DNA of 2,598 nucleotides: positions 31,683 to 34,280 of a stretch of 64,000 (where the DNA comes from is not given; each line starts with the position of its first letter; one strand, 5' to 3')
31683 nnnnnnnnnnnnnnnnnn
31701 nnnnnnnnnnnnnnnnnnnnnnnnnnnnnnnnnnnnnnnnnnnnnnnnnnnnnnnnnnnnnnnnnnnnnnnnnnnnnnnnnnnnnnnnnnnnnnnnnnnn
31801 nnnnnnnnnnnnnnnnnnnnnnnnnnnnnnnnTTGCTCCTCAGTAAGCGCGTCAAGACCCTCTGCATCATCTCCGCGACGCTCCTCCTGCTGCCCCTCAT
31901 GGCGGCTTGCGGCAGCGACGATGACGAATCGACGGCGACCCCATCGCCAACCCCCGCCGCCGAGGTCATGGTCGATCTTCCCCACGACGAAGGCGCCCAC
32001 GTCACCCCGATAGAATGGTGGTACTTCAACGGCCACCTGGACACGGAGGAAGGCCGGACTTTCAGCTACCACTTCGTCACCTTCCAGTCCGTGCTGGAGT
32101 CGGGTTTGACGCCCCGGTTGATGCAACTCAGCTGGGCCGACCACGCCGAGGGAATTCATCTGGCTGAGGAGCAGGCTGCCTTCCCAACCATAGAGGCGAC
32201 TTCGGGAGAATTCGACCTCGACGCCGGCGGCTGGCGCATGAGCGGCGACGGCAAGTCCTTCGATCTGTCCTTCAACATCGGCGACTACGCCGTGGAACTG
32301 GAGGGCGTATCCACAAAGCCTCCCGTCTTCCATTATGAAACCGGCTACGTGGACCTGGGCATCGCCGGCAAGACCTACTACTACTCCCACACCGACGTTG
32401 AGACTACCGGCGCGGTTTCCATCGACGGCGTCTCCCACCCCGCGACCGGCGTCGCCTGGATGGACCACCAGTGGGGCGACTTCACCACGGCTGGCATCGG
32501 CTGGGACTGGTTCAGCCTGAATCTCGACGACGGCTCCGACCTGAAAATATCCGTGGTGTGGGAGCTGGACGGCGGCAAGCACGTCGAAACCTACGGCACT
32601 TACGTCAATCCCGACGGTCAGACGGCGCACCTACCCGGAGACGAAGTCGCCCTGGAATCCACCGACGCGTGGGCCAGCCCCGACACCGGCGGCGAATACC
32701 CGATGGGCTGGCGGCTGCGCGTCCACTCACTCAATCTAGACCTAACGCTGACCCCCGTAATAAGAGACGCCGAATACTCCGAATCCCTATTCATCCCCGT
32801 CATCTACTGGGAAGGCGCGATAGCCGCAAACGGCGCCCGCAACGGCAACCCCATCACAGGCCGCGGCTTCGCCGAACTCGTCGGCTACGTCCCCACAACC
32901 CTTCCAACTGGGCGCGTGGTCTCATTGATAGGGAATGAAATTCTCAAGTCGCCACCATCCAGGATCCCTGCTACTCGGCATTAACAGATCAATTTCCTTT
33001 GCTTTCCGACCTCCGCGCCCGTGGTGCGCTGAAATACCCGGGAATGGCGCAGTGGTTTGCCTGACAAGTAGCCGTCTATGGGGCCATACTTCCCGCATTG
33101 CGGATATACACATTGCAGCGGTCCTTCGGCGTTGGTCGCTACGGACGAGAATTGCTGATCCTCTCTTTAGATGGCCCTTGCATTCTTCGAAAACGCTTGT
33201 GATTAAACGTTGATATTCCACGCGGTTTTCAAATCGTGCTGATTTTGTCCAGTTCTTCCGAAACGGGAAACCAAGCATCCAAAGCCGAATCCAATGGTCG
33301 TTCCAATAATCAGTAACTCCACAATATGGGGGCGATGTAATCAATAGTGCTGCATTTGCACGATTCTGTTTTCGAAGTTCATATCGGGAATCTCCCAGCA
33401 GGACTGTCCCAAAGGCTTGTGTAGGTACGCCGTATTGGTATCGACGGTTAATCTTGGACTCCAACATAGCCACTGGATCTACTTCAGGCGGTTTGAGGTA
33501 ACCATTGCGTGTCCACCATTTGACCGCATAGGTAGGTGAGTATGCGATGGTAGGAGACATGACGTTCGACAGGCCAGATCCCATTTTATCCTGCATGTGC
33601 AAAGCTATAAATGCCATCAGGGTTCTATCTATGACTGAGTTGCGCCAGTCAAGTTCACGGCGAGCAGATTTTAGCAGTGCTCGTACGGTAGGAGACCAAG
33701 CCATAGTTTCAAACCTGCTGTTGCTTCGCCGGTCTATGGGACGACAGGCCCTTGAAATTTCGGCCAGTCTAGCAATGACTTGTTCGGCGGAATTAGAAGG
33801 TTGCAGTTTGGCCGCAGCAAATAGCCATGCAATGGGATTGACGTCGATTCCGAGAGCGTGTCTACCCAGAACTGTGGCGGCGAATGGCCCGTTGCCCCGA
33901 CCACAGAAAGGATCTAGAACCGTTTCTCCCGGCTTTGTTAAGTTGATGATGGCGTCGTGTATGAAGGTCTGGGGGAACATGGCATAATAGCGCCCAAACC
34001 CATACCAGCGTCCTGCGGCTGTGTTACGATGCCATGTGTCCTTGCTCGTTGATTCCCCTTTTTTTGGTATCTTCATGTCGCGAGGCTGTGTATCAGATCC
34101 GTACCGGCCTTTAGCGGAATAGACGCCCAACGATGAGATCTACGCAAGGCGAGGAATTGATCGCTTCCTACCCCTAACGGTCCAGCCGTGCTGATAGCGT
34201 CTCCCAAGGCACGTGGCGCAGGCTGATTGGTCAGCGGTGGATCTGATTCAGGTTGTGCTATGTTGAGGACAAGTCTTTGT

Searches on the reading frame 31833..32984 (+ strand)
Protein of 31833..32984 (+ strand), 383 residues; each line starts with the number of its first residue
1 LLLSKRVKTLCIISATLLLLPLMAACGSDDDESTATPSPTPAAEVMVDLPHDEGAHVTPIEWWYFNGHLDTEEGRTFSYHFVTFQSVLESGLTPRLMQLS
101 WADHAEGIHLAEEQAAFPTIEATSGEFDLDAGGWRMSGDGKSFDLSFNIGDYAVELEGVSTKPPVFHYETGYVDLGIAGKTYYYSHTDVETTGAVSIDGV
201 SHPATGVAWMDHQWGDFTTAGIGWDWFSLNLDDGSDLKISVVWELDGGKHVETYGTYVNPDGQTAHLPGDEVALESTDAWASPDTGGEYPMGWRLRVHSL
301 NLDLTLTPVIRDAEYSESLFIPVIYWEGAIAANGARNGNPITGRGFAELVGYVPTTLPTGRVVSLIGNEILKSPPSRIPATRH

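Call 65: search_protein_families(library=pfam, proteins=[window:31833-32984:+], max_evalue=0.001)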
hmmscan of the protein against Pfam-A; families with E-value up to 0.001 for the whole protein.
window:31833-32984:+ (383 aa): 2 families
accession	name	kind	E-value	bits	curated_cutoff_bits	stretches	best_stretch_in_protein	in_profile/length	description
PF17186.10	Lipocalin_9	-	4.4e-34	117.9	26.2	1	222-352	6-131/131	Lipocalin-like domain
PF07143.17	CrtC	-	1.4e-26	94.6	22.5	1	60-215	1-167/168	CrtC N-terminal lipocalin domain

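Call 66: search_protein_families(library=padloc, proteins=[window:31833-32984:+], max_evalue=0.001)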
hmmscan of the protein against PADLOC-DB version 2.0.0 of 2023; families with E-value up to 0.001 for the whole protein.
window:31833-32984:+ (383 aa): 0 families

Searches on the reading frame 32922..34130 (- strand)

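Call 65: search_protein_families(library=pfam, proteins=[window:32922-34130:-], max_evalue=0.001)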
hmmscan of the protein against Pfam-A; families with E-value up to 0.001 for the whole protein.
window:32922-34130:- (402 aa): 1 family
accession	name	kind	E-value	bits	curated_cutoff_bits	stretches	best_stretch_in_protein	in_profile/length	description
PF01555.25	N6_N4_Mtase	-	2.3e-14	54.3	26.7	1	22-99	133-213/221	DNA methylase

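Call 66: search_protein_families(library=padloc, proteins=[window:32922-34130:-], max_evalue=0.001)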
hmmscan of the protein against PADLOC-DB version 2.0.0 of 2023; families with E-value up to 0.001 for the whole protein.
window:32922-34130:- (402 aa): 37 families (the best 25 are shown)
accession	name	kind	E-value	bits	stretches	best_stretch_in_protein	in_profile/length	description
PDLC03325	MTase_II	-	1e-19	68.6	1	50-327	74-358/426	Type II methyltransferase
PDLC03387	MTase_II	-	1.1e-14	52.2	1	25-112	195-278/289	Type II methyltransferase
PDLC03380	MTase_II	-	3.3e-13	47.6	1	46-164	35-151/393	Type II methyltransferase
PDLC03224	MTase_II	-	9.8e-13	45.8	1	36-108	64-134/481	Type II methyltransferase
PDLC03353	MTase_II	-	1.9e-12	45.3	1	29-98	172-239/260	Type II methyltransferase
PDLC03364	MTase_II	-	8.2e-12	42.8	2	66-114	57-105/380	Type II methyltransferase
PDLC03371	MTase_II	-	2.1e-11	41.8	1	22-99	165-242/260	Type II methyltransferase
PDLC03350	MTase_II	-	6.5e-11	40.2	1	50-101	236-287/312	Type II methyltransferase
PDLC03312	MTase_II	-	3.9e-09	32.8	1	22-126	772-872/1344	Type II methyltransferase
PDLC03339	MTase_II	-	7.2e-09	32.9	1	60-109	221-271/399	Type II methyltransferase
PDLC03249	MTase_II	-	4.2e-08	30.5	1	65-112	136-183/541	Type II methyltransferase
PDLC03252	MTase_II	-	5e-08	30.6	1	47-98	291-342/365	Type II methyltransferase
PDLC03259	MTase_II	-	8.3e-08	29.5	1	46-99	192-245/423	Type II methyltransferase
PDLC02541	PglX|PglXI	-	8.4e-08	28.8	1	45-163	118-234/919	PglXI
PDLC03299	MTase_II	-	1.4e-07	29.3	1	52-99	200-247/296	Type II methyltransferase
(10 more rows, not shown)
